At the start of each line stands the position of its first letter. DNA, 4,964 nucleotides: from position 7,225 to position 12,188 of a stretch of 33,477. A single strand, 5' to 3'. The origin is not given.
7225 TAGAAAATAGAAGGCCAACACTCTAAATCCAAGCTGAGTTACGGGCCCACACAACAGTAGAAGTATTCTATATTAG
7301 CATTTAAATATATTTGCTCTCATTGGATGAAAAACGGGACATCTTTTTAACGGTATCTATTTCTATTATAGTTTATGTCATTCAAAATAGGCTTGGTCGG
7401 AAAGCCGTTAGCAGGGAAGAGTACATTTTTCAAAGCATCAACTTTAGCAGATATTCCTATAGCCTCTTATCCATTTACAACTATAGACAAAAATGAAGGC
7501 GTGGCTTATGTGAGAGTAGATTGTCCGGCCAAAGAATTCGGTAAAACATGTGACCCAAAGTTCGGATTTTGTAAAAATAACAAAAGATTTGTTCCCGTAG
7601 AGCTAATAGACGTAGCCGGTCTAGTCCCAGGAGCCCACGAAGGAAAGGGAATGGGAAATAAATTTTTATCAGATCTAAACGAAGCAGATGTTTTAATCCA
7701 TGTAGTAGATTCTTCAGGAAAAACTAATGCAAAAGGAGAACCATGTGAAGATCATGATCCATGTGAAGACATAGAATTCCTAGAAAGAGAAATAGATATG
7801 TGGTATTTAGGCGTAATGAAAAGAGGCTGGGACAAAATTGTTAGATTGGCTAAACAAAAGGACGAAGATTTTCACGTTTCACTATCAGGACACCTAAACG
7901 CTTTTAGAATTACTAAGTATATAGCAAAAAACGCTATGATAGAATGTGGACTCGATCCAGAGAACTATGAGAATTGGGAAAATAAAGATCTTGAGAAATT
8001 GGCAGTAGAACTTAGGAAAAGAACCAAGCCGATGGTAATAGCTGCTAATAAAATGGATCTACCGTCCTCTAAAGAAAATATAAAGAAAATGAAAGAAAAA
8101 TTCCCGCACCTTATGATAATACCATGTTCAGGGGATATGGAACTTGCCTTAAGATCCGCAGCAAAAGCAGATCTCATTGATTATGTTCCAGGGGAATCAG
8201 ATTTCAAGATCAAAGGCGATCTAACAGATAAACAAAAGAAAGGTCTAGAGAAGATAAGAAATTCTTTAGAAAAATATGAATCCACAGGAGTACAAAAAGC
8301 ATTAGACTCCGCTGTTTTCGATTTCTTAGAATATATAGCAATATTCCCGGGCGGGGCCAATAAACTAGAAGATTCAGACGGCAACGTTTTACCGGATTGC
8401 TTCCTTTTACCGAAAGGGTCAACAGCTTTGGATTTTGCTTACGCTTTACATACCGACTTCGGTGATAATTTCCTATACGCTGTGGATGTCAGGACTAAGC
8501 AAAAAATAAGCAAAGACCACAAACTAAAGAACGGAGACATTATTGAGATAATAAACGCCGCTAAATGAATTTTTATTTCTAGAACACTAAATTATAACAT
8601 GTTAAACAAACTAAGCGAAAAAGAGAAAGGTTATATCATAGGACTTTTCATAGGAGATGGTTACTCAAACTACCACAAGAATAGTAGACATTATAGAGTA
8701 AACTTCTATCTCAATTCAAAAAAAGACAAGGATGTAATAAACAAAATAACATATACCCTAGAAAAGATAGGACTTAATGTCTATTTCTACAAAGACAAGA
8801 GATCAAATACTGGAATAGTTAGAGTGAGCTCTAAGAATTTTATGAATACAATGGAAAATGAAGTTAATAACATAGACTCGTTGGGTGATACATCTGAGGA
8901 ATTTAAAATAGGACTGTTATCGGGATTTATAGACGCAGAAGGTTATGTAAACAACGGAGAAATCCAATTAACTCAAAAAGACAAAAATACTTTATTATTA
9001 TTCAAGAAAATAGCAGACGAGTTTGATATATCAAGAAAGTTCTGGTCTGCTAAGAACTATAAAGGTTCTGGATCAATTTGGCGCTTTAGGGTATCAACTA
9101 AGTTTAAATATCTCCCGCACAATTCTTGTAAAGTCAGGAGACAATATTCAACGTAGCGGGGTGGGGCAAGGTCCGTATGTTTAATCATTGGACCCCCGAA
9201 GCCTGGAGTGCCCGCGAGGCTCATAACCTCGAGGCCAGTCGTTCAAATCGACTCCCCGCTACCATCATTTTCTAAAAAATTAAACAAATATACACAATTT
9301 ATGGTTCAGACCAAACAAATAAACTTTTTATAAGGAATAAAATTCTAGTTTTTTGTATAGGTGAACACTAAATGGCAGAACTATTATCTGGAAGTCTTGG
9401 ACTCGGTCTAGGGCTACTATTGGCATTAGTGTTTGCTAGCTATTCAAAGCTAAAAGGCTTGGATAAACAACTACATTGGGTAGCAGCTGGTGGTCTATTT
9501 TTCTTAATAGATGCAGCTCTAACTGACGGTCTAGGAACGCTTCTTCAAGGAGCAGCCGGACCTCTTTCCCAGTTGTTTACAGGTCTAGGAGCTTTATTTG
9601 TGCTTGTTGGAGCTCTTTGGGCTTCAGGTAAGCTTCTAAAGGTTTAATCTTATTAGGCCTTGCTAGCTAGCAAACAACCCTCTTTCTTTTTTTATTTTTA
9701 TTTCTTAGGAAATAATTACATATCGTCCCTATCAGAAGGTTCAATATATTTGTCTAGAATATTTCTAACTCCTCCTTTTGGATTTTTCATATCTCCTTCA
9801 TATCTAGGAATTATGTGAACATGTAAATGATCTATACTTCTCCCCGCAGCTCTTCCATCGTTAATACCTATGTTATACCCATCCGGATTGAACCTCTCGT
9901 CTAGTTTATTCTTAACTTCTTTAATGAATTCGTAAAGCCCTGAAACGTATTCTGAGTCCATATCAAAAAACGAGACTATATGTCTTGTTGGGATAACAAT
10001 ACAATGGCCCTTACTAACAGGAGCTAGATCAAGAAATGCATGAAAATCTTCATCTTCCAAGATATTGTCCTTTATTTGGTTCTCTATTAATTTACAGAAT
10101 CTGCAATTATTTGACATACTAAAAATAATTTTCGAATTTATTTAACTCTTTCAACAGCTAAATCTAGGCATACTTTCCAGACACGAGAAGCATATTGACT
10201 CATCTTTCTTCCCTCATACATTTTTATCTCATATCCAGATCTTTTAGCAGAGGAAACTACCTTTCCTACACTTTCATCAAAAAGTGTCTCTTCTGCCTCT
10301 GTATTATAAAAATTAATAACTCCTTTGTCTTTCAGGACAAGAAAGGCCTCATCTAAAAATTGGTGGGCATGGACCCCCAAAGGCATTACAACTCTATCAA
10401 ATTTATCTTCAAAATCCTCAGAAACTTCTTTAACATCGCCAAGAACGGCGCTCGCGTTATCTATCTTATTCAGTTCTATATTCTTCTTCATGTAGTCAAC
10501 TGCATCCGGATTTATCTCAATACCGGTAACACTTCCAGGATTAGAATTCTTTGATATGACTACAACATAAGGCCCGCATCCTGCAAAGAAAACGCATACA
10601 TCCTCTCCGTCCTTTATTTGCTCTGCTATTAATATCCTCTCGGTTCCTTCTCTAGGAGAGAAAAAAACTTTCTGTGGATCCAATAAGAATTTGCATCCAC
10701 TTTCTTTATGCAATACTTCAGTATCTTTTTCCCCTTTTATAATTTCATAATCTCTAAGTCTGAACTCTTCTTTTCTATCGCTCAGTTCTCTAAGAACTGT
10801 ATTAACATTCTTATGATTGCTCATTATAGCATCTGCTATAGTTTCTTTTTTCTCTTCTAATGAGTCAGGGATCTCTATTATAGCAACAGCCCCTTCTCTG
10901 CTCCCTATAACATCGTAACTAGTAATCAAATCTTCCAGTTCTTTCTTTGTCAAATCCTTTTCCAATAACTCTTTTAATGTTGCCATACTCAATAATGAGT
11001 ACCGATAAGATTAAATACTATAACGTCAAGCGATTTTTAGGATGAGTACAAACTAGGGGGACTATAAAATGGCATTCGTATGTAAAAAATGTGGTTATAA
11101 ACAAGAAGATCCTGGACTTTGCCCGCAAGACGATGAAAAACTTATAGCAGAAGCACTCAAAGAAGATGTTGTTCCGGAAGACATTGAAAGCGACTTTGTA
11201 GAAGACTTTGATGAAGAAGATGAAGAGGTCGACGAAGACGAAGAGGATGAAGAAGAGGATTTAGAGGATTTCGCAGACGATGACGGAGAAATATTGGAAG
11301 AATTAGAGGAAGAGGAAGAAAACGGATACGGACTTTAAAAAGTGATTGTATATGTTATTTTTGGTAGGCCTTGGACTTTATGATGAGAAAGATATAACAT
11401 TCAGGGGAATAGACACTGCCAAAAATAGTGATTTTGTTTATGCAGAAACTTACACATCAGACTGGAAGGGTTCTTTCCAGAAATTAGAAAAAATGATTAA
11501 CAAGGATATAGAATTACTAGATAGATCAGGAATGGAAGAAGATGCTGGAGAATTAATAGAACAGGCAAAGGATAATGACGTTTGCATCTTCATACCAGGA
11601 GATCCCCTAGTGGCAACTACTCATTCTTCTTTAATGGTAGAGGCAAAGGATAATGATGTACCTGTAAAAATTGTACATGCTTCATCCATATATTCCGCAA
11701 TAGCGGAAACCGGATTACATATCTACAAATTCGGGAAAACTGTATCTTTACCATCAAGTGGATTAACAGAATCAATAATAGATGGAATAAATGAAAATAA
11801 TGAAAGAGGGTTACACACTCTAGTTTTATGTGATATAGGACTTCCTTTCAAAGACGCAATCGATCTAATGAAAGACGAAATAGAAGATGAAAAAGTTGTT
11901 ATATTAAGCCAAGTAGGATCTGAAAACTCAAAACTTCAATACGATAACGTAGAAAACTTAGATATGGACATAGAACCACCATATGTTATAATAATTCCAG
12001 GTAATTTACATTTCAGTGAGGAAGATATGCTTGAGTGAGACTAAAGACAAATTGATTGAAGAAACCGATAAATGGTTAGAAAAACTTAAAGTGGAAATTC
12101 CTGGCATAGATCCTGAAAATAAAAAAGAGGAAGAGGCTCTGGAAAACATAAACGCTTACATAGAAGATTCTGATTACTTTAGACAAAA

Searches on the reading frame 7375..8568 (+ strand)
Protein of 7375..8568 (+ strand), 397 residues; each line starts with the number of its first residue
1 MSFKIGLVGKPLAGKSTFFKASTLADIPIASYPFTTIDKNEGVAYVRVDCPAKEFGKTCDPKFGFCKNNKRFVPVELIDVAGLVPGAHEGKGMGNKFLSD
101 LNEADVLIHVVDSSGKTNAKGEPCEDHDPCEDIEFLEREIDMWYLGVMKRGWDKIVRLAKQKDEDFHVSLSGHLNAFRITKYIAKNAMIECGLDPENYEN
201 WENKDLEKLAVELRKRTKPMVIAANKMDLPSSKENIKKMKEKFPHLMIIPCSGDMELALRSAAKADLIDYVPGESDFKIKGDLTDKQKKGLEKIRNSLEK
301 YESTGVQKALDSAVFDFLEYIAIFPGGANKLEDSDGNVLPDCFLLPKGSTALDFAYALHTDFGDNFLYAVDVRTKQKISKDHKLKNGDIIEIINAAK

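Call 12: search_protein_families(library=pfam, proteins=[window:7375-8568:+], max_evalue=0.001)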
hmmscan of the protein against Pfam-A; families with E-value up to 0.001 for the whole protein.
window:7375-8568:+ (397 aa): 4 families
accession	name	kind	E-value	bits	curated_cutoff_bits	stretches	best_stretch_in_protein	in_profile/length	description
PF08438.16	YGR210-like_G4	-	7.3e-36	123.3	24.7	1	223-325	1-105/108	Obg-like GTPase YGR210-like, G4 motif-containing domain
PF01926.29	MMR_HSR1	-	1.1e-17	64.6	21.9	1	4-117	1-89/113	50S ribosome-binding GTPase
PF02824.27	TGS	-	9.6e-15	54.8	22.2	1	338-393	4-59/60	TGS domain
PF02421.24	FeoB_N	-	8.9e-07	29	27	1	4-45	2-43/156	Ferrous iron transport protein B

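Call 49: find_related_loci(query=window:7375-8568:+, collection=genome_contigs, flank=2000)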
Query window:7375-8568:+ (397 aa) in genome_contigs; peptide patterns used: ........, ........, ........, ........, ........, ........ (x = any residue, [..] = any of these).
270 stretches matched a pattern; 36 encode a relative of the query (tblastn E <= 1e-3); 36 distinct loci.
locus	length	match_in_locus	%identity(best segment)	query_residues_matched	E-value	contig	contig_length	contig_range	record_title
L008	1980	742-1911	57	5-393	4e-164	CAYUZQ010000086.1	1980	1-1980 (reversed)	MAG TPA_asm: Candidatus Woesearchaeota archaeon isolate binchicken_co211_35 genome assembly, contig: NODE_64091_length_1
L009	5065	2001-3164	59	5-393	1e-152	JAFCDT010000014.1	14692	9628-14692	Candidatus Woesearchaeota archaeon isolate Meg22_1012_Bin_105 Meg22_1012_Bin_105_scaffold_12323, whole genome shotgun se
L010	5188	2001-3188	58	1-394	2e-150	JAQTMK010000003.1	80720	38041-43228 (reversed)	MAG: Candidatus Nanoarchaeia archaeon isolate STA_39 NODE_622_length_80720_cov_4.782723_Sandtown_A, whole genome shotgun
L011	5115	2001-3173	55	5-394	1e-148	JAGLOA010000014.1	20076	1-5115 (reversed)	MAG: Candidatus Pacearchaeota archaeon isolate RS_7_11 ROV157_7.bin.11.fa_14, whole genome shotgun sequence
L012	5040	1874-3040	57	5-394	7e-148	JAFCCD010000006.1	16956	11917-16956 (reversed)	MAG: Nanoarchaeota archaeon isolate AB_1215_Bin_163 AB_1215_Bin_163.fna_scaffold_4160, whole genome shotgun sequence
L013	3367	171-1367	55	5-395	8e-148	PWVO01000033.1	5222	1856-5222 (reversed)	MAG: Candidatus Woesearchaeota archaeon isolate CSSed11_301m CS-Sed11-C35717, whole genome shotgun sequence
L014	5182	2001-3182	55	5-393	9e-146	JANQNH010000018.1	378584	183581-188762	MAG: Candidatus Nanoarchaeia archaeon isolate PL23a_bin.24 k99_6263341, whole genome shotgun sequence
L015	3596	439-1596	56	5-392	7e-147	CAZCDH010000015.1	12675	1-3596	MAG TPA_asm: Candidatus Woesearchaeota archaeon isolate binchicken_co141_322 genome assembly, contig: NODE_20008_length_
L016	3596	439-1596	56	5-392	7e-147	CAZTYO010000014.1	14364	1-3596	MAG TPA_asm: Candidatus Woesearchaeota archaeon isolate SRP077602_co5_339 genome assembly, contig: NODE_19344_length_143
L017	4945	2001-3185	56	5-394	5e-145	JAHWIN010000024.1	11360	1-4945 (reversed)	MAG: Candidatus Woesearchaeota archaeon isolate YT1_767 k127_16408497, whole genome shotgun sequence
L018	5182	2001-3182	53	5-394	4e-144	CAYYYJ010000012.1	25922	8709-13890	MAG TPA_asm: uncultured archaeon isolate ERP125453_co1_55 genome assembly, contig: NODE_1659_length_25922_cov_35.491669,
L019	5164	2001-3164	54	5-392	8e-144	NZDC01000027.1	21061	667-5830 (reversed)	MAG: Candidatus Pacearchaeota archaeon isolate ARS1126 MHASMcontig_219210, whole genome shotgun sequence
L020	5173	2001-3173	54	5-393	3e-143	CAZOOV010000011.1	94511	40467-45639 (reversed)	MAG TPA_asm: uncultured Methanosarcinales archaeon isolate binchicken_co141_553 genome assembly, contig: NODE_761_length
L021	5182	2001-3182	54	5-393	8e-143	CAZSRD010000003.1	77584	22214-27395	MAG TPA_asm: uncultured Methanosarcinales archaeon isolate SRP178699_co1_479 genome assembly, contig: NODE_226_length_77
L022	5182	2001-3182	54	5-394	3e-142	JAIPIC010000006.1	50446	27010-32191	MAG: Candidatus Woesearchaeota archaeon isolate Tobar13.5m-G65 Tobar13-5m-C760, whole genome shotgun sequence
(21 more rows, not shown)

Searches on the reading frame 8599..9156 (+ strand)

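Call 27: search_protein_families(library=pfam, proteins=[window:8599-9156:+], max_evalue=1)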
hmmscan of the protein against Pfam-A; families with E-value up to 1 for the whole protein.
window:8599-9156:+ (185 aa): 3 families
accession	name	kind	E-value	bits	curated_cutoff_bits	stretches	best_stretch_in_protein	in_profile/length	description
PF14528.11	LAGLIDADG_3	-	3.4e-15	56.5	22.5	2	101-159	1-63/82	LAGLIDADG-like domain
PF05204.19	Hom_end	-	0.00097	19.7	21.1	1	12-68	17-67/110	Homing endonuclease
PF03161.18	LAGLIDADG_2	-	0.018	15.5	25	1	13-76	4-68/168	LAGLIDADG DNA endonuclease family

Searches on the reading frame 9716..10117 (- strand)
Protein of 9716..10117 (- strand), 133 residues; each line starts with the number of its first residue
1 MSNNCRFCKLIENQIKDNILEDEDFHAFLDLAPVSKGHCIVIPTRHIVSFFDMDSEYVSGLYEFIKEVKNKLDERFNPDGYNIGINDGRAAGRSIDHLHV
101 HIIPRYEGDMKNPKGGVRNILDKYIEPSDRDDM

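Call 59: search_protein_families(library=pfam, proteins=[window:9716-10117:-], max_evalue=0.01)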
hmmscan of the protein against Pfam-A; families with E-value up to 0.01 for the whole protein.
window:9716-10117:- (133 aa): 3 families
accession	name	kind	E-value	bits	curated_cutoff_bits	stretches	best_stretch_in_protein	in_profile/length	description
PF01230.28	HIT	-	2.7e-25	89.3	21.5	1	16-107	6-97/98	HIT domain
PF11969.13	DcpS_C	-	1.7e-15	57.9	24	1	4-107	1-105/114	Scavenger mRNA decapping enzyme C-term binding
PF04677.20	CwfJ_C_1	-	3.6e-05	24.1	21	1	3-70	12-80/122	Protein similar to CwfJ C-terminus 1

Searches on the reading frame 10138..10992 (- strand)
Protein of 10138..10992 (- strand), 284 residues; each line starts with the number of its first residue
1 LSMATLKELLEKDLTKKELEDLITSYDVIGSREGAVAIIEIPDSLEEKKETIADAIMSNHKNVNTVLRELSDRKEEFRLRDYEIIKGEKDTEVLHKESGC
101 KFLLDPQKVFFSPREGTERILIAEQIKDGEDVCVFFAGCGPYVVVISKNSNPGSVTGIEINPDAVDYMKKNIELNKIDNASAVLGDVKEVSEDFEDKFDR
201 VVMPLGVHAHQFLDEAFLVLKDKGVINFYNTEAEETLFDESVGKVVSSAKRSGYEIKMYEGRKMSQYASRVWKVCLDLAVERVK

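Call 12: search_protein_families(library=pfam, proteins=[window:10138-10992:-], max_evalue=0.001)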
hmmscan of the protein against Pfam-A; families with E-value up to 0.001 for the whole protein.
window:10138-10992:- (284 aa): 8 families
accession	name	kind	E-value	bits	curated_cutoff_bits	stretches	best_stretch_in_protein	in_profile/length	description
PF02475.24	TRM5-TYW2_MTfase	-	4.6e-48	163.7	28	1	94-256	2-163/164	TRM5/TYW2 methyltransferase domain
PF25133.1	TYW2_N_2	-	4e-18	65.8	27.7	1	6-89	1-78/79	TYW2 N-terminal domain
PF13847.12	Methyltransf_31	-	3.9e-10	40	27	1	131-238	6-119/145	Methyltransferase domain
PF13649.12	Methyltransf_25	-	2.9e-07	31.5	27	1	138-224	7-97/97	Methyltransferase domain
PF05175.20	MTS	-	8.7e-06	25.9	23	1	131-256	34-168/170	Methyltransferase small domain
PF08241.18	Methyltransf_11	-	4.3e-05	24.5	21.2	1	138-226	4-93/95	Methyltransferase domain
PF02005.22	TRM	-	0.00037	20.3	27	1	155-228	77-151/376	N2,N2-dimethylguanosine tRNA methyltransferase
PF06325.19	PrmA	-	0.00049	20.1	22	1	126-204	159-233/296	Ribosomal protein L11 methyltransferase (PrmA)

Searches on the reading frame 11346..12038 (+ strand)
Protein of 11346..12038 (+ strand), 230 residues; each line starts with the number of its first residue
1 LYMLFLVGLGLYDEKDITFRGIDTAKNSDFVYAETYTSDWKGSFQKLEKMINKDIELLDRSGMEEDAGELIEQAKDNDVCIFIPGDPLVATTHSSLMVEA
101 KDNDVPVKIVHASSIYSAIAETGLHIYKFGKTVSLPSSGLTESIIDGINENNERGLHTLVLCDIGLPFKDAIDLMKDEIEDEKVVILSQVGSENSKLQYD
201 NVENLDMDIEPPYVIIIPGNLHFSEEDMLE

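Call 27: search_protein_families(library=pfam, proteins=[window:11346-12038:+], max_evalue=1)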
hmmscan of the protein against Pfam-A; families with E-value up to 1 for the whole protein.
window:11346-12038:+ (230 aa): 1 family
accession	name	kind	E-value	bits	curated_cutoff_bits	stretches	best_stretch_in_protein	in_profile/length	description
PF00590.25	TP_methylase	-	5.2e-20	72.7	27.8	1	3-203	1-209/212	Tetrapyrrole (Corrin/Porphyrin) Methylases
